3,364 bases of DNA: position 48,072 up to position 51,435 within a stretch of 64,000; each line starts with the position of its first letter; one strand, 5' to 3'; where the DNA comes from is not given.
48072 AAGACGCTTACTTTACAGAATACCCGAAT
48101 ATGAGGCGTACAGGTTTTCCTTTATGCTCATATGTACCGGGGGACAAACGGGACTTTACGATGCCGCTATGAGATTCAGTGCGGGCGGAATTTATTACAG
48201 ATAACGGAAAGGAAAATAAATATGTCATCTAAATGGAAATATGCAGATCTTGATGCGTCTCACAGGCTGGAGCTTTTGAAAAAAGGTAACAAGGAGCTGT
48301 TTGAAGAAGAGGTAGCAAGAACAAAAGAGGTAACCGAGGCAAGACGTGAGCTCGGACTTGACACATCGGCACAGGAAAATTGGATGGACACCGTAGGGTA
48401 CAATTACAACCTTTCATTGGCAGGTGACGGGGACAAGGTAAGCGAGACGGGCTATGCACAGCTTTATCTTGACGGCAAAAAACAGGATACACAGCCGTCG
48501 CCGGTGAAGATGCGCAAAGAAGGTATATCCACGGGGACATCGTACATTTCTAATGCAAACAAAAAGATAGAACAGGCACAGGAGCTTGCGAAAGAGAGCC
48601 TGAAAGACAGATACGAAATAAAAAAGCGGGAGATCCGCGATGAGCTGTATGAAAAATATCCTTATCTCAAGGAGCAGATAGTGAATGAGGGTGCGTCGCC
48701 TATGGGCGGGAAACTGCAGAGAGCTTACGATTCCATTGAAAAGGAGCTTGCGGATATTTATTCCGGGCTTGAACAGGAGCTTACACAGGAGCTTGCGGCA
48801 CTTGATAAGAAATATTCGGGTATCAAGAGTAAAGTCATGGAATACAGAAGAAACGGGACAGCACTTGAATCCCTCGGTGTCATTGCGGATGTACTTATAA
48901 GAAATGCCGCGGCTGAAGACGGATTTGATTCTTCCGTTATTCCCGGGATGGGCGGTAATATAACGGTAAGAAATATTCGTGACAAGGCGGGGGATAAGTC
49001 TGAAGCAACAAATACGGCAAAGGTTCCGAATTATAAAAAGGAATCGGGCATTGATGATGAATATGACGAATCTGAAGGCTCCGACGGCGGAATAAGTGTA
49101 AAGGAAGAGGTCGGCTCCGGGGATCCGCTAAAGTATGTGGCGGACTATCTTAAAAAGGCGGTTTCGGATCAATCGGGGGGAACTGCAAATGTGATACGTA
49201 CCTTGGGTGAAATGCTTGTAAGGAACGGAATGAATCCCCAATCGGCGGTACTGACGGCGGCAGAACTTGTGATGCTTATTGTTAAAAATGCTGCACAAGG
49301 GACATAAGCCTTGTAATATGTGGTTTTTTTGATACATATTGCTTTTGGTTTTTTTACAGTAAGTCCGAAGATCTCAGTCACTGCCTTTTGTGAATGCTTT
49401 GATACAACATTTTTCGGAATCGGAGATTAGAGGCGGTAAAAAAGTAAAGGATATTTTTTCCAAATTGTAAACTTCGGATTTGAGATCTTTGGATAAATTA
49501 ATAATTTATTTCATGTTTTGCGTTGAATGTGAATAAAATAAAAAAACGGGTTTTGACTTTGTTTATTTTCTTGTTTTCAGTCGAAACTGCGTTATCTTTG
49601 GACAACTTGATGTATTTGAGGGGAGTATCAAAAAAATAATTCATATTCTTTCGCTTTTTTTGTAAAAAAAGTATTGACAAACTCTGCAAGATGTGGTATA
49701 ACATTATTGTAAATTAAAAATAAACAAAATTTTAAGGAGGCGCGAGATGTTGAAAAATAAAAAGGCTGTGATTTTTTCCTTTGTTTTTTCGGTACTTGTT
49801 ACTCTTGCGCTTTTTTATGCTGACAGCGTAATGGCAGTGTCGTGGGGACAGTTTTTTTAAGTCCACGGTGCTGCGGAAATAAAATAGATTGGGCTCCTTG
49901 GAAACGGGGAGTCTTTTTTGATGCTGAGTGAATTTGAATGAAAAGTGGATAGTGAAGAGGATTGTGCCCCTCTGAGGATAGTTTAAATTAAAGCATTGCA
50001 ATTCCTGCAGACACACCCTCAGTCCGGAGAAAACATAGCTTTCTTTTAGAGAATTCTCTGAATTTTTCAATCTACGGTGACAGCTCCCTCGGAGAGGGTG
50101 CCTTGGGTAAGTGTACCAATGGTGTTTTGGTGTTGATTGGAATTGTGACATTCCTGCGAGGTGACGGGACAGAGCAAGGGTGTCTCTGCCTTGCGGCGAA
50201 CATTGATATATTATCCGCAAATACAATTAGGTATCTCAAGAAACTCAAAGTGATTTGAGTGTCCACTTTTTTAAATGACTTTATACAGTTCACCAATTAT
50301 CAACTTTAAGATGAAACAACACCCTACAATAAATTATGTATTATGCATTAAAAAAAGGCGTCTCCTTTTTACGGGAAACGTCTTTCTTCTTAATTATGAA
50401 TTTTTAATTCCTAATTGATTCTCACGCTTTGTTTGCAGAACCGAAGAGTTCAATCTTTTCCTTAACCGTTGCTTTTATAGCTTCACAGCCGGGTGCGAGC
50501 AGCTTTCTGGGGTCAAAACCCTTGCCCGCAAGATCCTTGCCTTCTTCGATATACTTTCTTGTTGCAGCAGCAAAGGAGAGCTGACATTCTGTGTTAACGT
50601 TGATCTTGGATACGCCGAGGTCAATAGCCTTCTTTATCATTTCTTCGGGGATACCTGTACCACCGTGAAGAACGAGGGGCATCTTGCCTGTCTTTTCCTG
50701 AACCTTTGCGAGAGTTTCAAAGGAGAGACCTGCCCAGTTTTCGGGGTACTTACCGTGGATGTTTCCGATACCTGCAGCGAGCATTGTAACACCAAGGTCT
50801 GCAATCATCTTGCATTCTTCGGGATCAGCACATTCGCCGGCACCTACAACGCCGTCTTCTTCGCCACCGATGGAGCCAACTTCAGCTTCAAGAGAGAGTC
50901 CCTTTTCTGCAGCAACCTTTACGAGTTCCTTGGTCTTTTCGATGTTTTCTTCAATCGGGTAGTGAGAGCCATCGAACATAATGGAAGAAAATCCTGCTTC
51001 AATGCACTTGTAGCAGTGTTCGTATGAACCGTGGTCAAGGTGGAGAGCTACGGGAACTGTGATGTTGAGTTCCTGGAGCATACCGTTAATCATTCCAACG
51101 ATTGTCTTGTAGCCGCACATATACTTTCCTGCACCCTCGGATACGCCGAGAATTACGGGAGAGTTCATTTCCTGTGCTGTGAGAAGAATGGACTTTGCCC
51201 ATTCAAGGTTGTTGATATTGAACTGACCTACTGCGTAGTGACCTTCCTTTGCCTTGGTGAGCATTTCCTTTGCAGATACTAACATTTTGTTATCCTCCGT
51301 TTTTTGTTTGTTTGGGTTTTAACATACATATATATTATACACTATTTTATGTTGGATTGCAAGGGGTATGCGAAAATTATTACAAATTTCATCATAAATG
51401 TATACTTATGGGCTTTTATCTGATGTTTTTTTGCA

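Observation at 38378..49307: Phage-like head-and-packaging module with no integrase, replication, lysis, regulator or recognisable tail genes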

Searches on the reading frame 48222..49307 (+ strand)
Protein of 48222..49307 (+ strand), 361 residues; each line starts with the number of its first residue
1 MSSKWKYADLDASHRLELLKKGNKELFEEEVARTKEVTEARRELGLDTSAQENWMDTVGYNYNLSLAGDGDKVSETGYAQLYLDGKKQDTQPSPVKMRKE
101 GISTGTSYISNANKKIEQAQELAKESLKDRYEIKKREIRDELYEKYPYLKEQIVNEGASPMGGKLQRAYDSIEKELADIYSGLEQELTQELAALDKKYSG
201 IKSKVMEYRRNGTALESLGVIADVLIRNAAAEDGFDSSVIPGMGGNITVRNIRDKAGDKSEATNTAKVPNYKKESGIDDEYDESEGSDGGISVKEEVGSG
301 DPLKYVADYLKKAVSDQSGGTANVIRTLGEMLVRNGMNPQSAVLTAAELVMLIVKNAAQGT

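Call 9: search_protein_families(library=pfam, proteins=[window:48222-49307:+], max_evalue=0.001)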
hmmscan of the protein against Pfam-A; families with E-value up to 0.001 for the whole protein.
window:48222-49307:+ (361 aa): 0 families

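Call 73: search_protein_families(library=phrogs, proteins=[window:48222-49307:+], max_evalue=0.1)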
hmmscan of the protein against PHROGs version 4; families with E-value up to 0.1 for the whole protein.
window:48222-49307:+ (361 aa): 0 families

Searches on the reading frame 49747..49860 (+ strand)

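Call 73: search_protein_families(library=phrogs, proteins=[window:49747-49860:+], max_evalue=0.1)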
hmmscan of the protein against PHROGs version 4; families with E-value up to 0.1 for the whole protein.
window:49747-49860:+ (37 aa): 1 family
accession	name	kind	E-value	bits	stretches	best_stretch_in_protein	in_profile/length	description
phrog_11815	-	unknown function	0.096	13.8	1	7-37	39-69/158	-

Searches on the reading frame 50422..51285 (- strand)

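Call 9: search_protein_families(library=pfam, proteins=[window:50422-51285:-], max_evalue=0.001)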
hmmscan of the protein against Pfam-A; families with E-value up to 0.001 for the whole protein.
window:50422-51285:- (287 aa): 1 family
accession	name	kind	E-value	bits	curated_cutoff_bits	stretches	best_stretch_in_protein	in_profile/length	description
PF01116.26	F_bP_aldolase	-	4.1e-101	338.6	25.5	1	3-286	1-277/277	Fructose-bisphosphate aldolase class-II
